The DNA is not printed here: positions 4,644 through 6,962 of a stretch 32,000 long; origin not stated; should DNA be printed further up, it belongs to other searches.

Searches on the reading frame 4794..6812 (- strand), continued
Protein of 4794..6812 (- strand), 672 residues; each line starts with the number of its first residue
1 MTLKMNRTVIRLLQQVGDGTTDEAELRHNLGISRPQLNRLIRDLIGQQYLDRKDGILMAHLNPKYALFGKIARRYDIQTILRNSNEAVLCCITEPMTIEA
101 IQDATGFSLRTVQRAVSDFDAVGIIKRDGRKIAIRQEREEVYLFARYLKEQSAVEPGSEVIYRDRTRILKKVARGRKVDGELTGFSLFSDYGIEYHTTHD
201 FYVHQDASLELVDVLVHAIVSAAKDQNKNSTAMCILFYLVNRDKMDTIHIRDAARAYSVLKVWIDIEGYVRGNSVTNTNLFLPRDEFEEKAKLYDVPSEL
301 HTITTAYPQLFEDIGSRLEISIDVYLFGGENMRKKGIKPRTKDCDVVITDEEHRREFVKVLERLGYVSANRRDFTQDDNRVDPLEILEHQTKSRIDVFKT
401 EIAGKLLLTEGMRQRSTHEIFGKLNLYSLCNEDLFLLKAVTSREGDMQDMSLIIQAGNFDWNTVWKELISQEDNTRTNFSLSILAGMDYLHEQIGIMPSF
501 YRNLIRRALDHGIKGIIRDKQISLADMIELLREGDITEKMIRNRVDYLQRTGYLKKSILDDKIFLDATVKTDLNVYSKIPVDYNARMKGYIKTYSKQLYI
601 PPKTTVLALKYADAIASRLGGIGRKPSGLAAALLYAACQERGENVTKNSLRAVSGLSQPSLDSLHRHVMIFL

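Call 38: search_protein_families(library=pfam, proteins=[P0118, P0077, P0090, P0096, P0060, P0113, P0072, P0088, P0057, P0107], max_evalue=0.01)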
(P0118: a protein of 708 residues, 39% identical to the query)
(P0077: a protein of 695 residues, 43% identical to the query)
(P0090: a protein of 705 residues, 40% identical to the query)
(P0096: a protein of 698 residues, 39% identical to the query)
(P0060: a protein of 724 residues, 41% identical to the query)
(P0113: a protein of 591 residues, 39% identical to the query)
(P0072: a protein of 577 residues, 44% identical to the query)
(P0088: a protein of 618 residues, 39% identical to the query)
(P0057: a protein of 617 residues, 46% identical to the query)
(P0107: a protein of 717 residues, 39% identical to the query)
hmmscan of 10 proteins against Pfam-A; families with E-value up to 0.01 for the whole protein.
P0118 (708 aa): 6 families
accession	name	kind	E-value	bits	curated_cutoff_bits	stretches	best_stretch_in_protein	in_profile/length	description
PF13412.12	HTH_24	-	0.00013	21.9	21.9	0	91-121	17-47/48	Winged helix-turn-helix DNA-binding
PF08279.18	HTH_11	-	0.0028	17.9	25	1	84-123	8-47/55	HTH domain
PF14907.12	NTP_transf_5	-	0.0071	16.4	31.2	0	341-435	95-185/249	Uncharacterised nucleotidyltransferase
PF24034.1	DUF7343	-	0.0072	16.6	27.6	0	544-577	28-61/62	Domain of unknown function (DUF7343)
PF13974.11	YebO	-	0.0088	16.7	27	0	5-26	27-48/80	YebO-like protein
PF01978.25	TrmB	-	0.0095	16.2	25.6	0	91-125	22-56/68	Sugar-specific transcriptional regulator TrmB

P0077 (695 aa): 2 families
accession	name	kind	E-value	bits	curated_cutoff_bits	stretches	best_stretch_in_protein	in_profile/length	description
PF24271.1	HVO_2833_C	-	0.0027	18.5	34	0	179-293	5-119/120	HVO_2833, C-terminal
PF08279.18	HTH_11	-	0.0073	16.6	25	0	93-121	17-44/55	HTH domain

P0090 (705 aa): 1 family
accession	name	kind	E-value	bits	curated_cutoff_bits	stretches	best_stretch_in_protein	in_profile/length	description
PF02796.21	HTH_7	-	0.0024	18.4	23.8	0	95-117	18-40/45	Helix-turn-helix domain of resolvase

P0096 (698 aa): 4 families
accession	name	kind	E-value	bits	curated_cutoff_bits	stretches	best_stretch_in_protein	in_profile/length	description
PF08279.18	HTH_11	-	0.00028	21.1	25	0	89-120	13-44/55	HTH domain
PF02796.21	HTH_7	-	0.00068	20.1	23.8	0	88-111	18-41/45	Helix-turn-helix domain of resolvase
PF22746.1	SHOCT-like_DUF2089-C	-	0.003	17.5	27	0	520-533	4-17/32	SHOCT-like domain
PF08220.18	HTH_DeoR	-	0.0095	16.1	21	0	522-565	6-46/57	DeoR-like helix-turn-helix domain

P0060 (724 aa): 14 families
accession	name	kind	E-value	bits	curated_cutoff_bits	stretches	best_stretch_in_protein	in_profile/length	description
PF01047.28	MarR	-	5.4e-08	33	24.6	1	90-125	16-51/59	MarR family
PF01978.25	TrmB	-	9.4e-08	32.2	25.6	0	88-127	19-58/68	Sugar-specific transcriptional regulator TrmB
PF12802.13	MarR_2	-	1.1e-06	29.1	27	1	85-124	12-53/61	MarR family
PF13412.12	HTH_24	-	5.2e-06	26.4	21.9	1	92-119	18-45/48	Winged helix-turn-helix DNA-binding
PF09339.16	HTH_IclR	-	6e-06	26.4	22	1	90-122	17-49/52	IclR helix-turn-helix domain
PF01022.26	HTH_5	-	2.1e-05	24.7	22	0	3-44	2-43/47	Bacterial regulatory protein, arsR family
PF25213.1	HVO_A0261_N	-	2.7e-05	24.4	35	0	87-126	20-59/86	HVO_A0261 N-terminal domain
PF00382.24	TFIIB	-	0.00013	22.3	23.6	1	587-658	9-80/92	Transcription factor TFIIB repeat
PF08279.18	HTH_11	-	0.00051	20.3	25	1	84-124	5-44/55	HTH domain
PF13545.12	HTH_Crp_2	-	0.00078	19.8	27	0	88-130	19-61/70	Crp-like helix-turn-helix domain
PF02984.24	Cyclin_C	-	0.0018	18.7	22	1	591-669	8-88/119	Cyclin, C-terminal domain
PF25212.1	HVO_A0114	-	0.0021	18.2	27.6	0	90-126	35-71/84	HVO_A0114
PF02082.26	Rrf2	-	0.0024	18.5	30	0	90-122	22-54/132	Iron-dependent Transcriptional regulator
PF21476.4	PF0610-like_N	-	0.0069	17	33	0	82-112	4-35/50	PF0610-like, N-terminal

P0113 (591 aa): 5 families
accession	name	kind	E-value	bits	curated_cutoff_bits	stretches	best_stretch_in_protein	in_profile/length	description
PF25213.1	HVO_A0261_N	-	1.7e-06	28.3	35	0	6-58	14-66/86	HVO_A0261 N-terminal domain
PF01978.25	TrmB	-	5.5e-06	26.6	25.6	0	85-124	17-55/68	Sugar-specific transcriptional regulator TrmB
PF08279.18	HTH_11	-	1.4e-05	25.3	25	1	84-122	8-46/55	HTH domain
PF12802.13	MarR_2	-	2.1e-05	25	27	0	3-49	5-53/61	MarR family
PF09339.16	HTH_IclR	-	0.00065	19.9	22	1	87-121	14-48/52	IclR helix-turn-helix domain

P0072 (577 aa): 10 families
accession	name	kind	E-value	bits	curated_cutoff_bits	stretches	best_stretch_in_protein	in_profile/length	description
PF01978.25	TrmB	-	7e-06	26.2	25.6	0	83-128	12-58/68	Sugar-specific transcriptional regulator TrmB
PF25213.1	HVO_A0261_N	-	3.2e-05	24.2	35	0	82-127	14-59/86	HVO_A0261 N-terminal domain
PF12802.13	MarR_2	-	0.00014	22.4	27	0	83-131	9-59/61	MarR family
PF08279.18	HTH_11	-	0.00019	21.7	25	0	90-121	13-44/55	HTH domain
PF13412.12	HTH_24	-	0.00035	20.5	21.9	0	535-561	22-48/48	Winged helix-turn-helix DNA-binding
PF13463.12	HTH_27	-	0.00042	21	22.2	0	2-51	2-53/68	Winged helix DNA-binding domain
PF01371.25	Trp_repressor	-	0.001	19.5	27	0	83-118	40-75/88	Trp repressor protein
PF24271.1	HVO_2833_C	-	0.0016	19.2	34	1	185-298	5-118/120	HVO_2833, C-terminal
PF03965.22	Penicillinase_R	-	0.0019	19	22.6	0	525-565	15-56/115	Penicillinase repressor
PF24409.1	wHTH-PRTase_assc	-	0.0045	17.4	27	0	6-50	1-45/83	wHTH-PRTase associated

P0088 (618 aa): 6 families
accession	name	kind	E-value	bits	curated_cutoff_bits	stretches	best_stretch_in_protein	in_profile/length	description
PF24271.1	HVO_2833_C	-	2.6e-06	28.2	34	1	182-295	7-120/120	HVO_2833, C-terminal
PF01978.25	TrmB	-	0.00011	22.5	25.6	1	91-125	22-56/68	Sugar-specific transcriptional regulator TrmB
PF08279.18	HTH_11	-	0.00089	19.5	25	0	91-124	15-49/55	HTH domain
PF25213.1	HVO_A0261_N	-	0.0061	16.8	35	0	90-125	23-58/86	HVO_A0261 N-terminal domain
PF09339.16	HTH_IclR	-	0.0076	16.4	22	0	91-123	18-50/52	IclR helix-turn-helix domain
PF13545.12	HTH_Crp_2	-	0.0087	16.4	27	0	99-129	30-61/70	Crp-like helix-turn-helix domain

P0057 (617 aa): 8 families
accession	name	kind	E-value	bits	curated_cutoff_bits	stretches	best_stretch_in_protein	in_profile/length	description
PF24409.1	wHTH-PRTase_assc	-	9e-06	26.1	27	1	48-99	1-51/83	wHTH-PRTase associated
PF13551.12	HTH_29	-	0.00039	20.9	28.1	0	135-174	14-56/64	Winged helix-turn helix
PF13545.12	HTH_Crp_2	-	0.0014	19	27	0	142-166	31-56/70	Crp-like helix-turn-helix domain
PF13730.12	HTH_36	-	0.0019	18.4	25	0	140-159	32-51/55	Helix-turn-helix domain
PF25213.1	HVO_A0261_N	-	0.0024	18.1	35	0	130-168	20-59/86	HVO_A0261 N-terminal domain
PF01978.25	TrmB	-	0.0051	17.1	25.6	0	132-168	21-57/68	Sugar-specific transcriptional regulator TrmB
PF12802.13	MarR_2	-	0.0071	16.9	27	0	47-93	10-55/61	MarR family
PF24033.1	DUF7342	-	0.0084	16.5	31.6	0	126-171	10-55/150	Family of unknown function (DUF7342)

P0107 (717 aa): 13 families
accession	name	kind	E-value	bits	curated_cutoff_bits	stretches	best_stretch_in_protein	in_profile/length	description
PF13412.12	HTH_24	-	3.6e-08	33.3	21.9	1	92-122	18-48/48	Winged helix-turn-helix DNA-binding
PF01978.25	TrmB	-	1.5e-06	28.4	25.6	1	90-126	21-57/68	Sugar-specific transcriptional regulator TrmB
PF08279.18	HTH_11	-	1.3e-05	25.4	25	1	89-120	13-45/55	HTH domain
PF09339.16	HTH_IclR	-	9.5e-05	22.5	22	1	87-123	14-50/52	IclR helix-turn-helix domain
PF01047.28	MarR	-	0.00014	22.1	24.6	0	90-130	16-56/59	MarR family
PF13542.12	HTH_Tnp_ISL3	-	0.00026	20.8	27.4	1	82-114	18-49/51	Helix-turn-helix domain of transposase family ISL3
PF13551.12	HTH_29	-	0.0005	20.6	28.1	1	85-120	5-41/64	Winged helix-turn helix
PF12802.13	MarR_2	-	0.0021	18.6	27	0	90-129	19-58/61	MarR family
PF01022.26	HTH_5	-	0.0022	18.3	22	0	90-119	14-43/47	Bacterial regulatory protein, arsR family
PF24409.1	wHTH-PRTase_assc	-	0.003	18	27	0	7-51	2-46/83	wHTH-PRTase associated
PF13518.12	HTH_28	-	0.004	17.7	25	0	84-119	5-40/52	Helix-turn-helix domain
PF21476.4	PF0610-like_N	-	0.0067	17.1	33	0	90-112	13-35/50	PF0610-like, N-terminal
PF12840.13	HTH_20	-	0.0071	16.7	27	0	86-122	11-49/51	Helix-turn-helix domain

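Call 44: search_protein_families(library=pfam, proteins=[L013:8126-8986:+, L013:8988-10286:+, L028:8124-9011:+, L028:9018-10316:+], max_evalue=1)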
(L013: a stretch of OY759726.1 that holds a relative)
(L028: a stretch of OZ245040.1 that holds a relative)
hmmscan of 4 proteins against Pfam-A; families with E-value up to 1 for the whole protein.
L013:8126-8986:+ (286 aa): 16 families
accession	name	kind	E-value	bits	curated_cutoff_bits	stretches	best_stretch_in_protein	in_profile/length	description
PF19975.5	DO-GTPase1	-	8.2e-13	48.7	27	1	21-117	2-93/271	Double-GTPase 1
PF19993.5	DO-GTPase2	-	5.5e-10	39.7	27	1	18-232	2-192/226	Double-GTPase 2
PF13191.12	AAA_16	-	0.00012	23.1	32.6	1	3-76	12-85/167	AAA ATPase domain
PF13401.12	AAA_22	-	0.0012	19.5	27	1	15-66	4-33/130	AAA domain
PF20720.3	nSTAND3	-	0.0044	17.2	27.2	1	8-37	9-38/155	Novel STAND NTPase 3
PF00005.33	ABC_tran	-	0.04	14.9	25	1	12-40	7-35/137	ABC transporter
PF25201.1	nSTAND6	-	0.061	13.8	27.7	1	8-39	10-41/148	Novel STAND NTPase 6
PF00910.28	RNA_helicase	-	0.072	14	21.5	1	20-53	2-36/105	RNA helicase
PF13479.12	AAA_24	-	0.077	13.3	27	1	17-40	3-26/195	AAA domain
PF09474.15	Type_III_YscX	-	0.088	13.6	25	1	194-232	7-46/119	Type III secretion system YscX (type_III_YscX)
PF13245.12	AAA_19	-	0.11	13.1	25.1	1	9-39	4-34/134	AAA domain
PF13238.12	AAA_18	-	0.13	13.2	29.4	1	19-54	1-31/128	AAA domain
PF04317.18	DUF463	-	0.13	11.6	25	1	19-42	3-26/443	YcjX-like family, DUF463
PF07728.20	AAA_5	-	0.19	12.2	22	1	21-42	4-25/139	AAA domain (dynein-related subfamily)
PF02367.23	TsaE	-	0.2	12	26.6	1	10-40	15-45/128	Threonylcarbamoyl adenosine biosynthesis protein TsaE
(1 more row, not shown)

L013:8988-10286:+ (432 aa): 1 family
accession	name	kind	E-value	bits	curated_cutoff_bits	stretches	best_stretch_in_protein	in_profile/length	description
PF20013.4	GAP1-N2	-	9.9e-07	29.3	24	1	8-98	3-104/139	GTPase-associated protein 1, N-terminal domain type 2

L028:8124-9011:+ (295 aa): 4 families
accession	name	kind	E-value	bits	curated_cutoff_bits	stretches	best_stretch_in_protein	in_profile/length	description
PF19975.5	DO-GTPase1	-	1e-08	35.3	27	1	32-257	2-226/271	Double-GTPase 1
PF19993.5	DO-GTPase2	-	3.1e-06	27.5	27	1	28-239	1-196/226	Double-GTPase 2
PF20720.3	nSTAND3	-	0.016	15.4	27.2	1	15-47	5-37/155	Novel STAND NTPase 3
PF01078.27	Mg_chelatase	-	0.23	11.3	20.3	1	26-75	21-67/207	Magnesium chelatase, subunit ChlI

L028:9018-10316:+ (432 aa): 1 family
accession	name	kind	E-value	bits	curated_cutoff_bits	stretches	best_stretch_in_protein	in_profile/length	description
PF20013.4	GAP1-N2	-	0.00025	21.5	24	1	5-94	3-104/139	GTPase-associated protein 1, N-terminal domain type 2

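Call 45: search_protein_families(library=padloc, proteins=[L013:8126-8986:+, L013:8988-10286:+, L028:8124-9011:+, L028:9018-10316:+, P0118], max_evalue=1)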
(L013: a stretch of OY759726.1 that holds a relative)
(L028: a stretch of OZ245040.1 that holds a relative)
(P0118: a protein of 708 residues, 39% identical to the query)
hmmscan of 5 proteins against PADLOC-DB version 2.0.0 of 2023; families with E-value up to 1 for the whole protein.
L013:8126-8986:+ (286 aa): 5 families
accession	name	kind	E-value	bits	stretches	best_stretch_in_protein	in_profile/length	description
PDLC04140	mad8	-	0.0028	15.2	1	10-40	21-51/314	mads_8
PDLC03924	MkoC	-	0.0045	13.1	1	4-33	254-283/1136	-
PDLC03920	MkoA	-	0.011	12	1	13-35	628-650/1112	-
PDLC01515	Csx3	-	0.02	12.5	1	16-43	6-33/183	"CAS-I,CAS-III; associated"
PDLC03859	LmuB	-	0.045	10.9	1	12-41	20-49/611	-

L013:8988-10286:+ (432 aa): 0 families

L028:8124-9011:+ (295 aa): 2 families
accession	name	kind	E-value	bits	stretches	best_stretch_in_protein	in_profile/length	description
PDLC01515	Csx3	-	0.0053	14.4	1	29-55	8-34/183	"CAS-I,CAS-III; associated"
PDLC04140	mad8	-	0.011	13.3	1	13-61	13-67/314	mads_8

L028:9018-10316:+ (432 aa): 0 families

P0118 (708 aa): 8 families
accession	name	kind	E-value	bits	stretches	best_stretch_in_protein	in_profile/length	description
PDLC01438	Csa3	-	9.5e-07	27.1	2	510-605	141-209/305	"CAS-I,CAS-II,CAS-III,CAS-IV,CAS-V,CAS-VI; associated_signaling"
PDLC02976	WH_III-A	-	0.00013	20.6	1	19-91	21-90/104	-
PDLC01857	CARF3--CARF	-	0.00088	17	1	71-143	121-195/201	-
PDLC02975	WH_III-A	-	0.002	16.5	2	85-150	12-75/103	-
PDLC01849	CARF3--CARF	-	0.0052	14.5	1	80-127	139-185/197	-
PDLC01044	Csa3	-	0.0096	13.8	1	76-125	133-183/194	Type I-A associated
PDLC01858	CARF3--CARF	-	0.027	12.4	1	68-127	135-193/204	-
PDLC01848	CARF3--CARF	-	0.17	9.5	1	79-129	137-184/197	-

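Call 58: find_encoding_contigs(protein=P0025, flank=7000, max_places=1)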
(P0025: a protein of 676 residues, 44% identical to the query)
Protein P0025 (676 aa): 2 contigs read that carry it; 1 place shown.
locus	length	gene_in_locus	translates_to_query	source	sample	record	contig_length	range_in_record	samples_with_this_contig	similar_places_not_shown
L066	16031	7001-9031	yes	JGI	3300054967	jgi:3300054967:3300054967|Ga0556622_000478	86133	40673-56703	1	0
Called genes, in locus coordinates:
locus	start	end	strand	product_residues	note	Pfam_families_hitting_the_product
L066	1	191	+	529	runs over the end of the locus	-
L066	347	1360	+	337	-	-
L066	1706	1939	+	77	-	-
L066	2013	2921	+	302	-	-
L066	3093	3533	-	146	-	-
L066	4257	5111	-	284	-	PF13412:HTH_24 (weak)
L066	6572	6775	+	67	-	-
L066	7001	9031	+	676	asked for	PF01978:TrmB (faint), PF12802:MarR_2 (faint), PF00382:TFIIB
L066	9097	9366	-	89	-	-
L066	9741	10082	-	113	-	PF02694:UPF0060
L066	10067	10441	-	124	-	PF02694:UPF0060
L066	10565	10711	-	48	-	-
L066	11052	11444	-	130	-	PF01850:PIN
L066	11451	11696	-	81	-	PF02697:VAPB_antitox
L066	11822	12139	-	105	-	-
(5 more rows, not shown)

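Call 59: find_encoding_contigs(protein=P0067, flank=7000, max_places=1)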
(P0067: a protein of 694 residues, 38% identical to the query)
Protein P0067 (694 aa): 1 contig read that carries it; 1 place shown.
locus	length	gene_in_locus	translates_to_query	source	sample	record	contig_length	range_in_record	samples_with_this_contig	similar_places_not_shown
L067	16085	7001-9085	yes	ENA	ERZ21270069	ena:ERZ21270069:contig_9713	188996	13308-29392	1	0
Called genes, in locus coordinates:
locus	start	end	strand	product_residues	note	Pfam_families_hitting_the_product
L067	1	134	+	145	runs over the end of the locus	PF13527:Acetyltransf_9 (weak), PF00583:Acetyltransf_1, PF13673:Acetyltransf_10, PF21926:FeeM (faint), PF13508:Acetyltransf_7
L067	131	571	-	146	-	-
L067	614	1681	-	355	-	PF01087:GalP_UDP_transf (weak), PF01230:HIT (faint)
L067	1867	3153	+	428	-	PF01676:Metalloenzyme, PF10143:PhosphMutase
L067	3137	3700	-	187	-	PF03745:DUF309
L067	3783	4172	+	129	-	PF01282:Ribosomal_S24e (weak)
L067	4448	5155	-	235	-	-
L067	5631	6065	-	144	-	-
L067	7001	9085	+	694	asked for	PF01978:TrmB (faint), PF00382:TFIIB (weak)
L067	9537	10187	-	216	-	PF03357:Snf7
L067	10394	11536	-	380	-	PF22023:Pus10_THUMP_arc, PF21238:Pus10_C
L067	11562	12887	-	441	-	PF02881:SRP54_N, PF00448:SRP54, PF01656:CbiA (faint), PF02978:SRP_SPB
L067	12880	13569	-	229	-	PF01902:Diphthami_syn_2_N, PF28410:Diphthami_syn_2_C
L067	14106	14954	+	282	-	PF00491:Arginase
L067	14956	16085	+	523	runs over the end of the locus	PF00171:Aldedh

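Call 60: find_encoding_contigs(protein=P0012, flank=7000, max_places=1)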
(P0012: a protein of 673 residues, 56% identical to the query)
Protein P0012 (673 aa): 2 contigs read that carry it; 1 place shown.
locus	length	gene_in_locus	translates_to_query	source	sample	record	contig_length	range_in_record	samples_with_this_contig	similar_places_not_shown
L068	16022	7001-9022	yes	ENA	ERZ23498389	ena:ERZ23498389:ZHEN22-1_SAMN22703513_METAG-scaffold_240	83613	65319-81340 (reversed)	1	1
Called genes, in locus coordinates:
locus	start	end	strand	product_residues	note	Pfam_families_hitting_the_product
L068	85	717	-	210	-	PF01243:PNPOx_N, PF12900:Pyridox_ox_2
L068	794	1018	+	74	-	-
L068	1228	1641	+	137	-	-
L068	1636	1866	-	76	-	-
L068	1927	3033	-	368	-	PF00296:Bac_luciferase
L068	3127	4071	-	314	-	PF00465:Fe-ADH, PF13685:Fe-ADH_2, PF25137:ADH_Fe_C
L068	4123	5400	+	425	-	PF13660:DUF4147, PF05161:MOFRL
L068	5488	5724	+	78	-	-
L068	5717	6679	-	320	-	-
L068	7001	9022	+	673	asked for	PF00382:TFIIB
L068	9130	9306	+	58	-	-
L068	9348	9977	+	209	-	-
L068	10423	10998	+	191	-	PF00551:Formyl_trans_N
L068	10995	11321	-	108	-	PF11699:CENP-C_C (weak), PF07883:Cupin_2, PF02311:AraC_binding (weak)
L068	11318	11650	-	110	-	PF03992:ABM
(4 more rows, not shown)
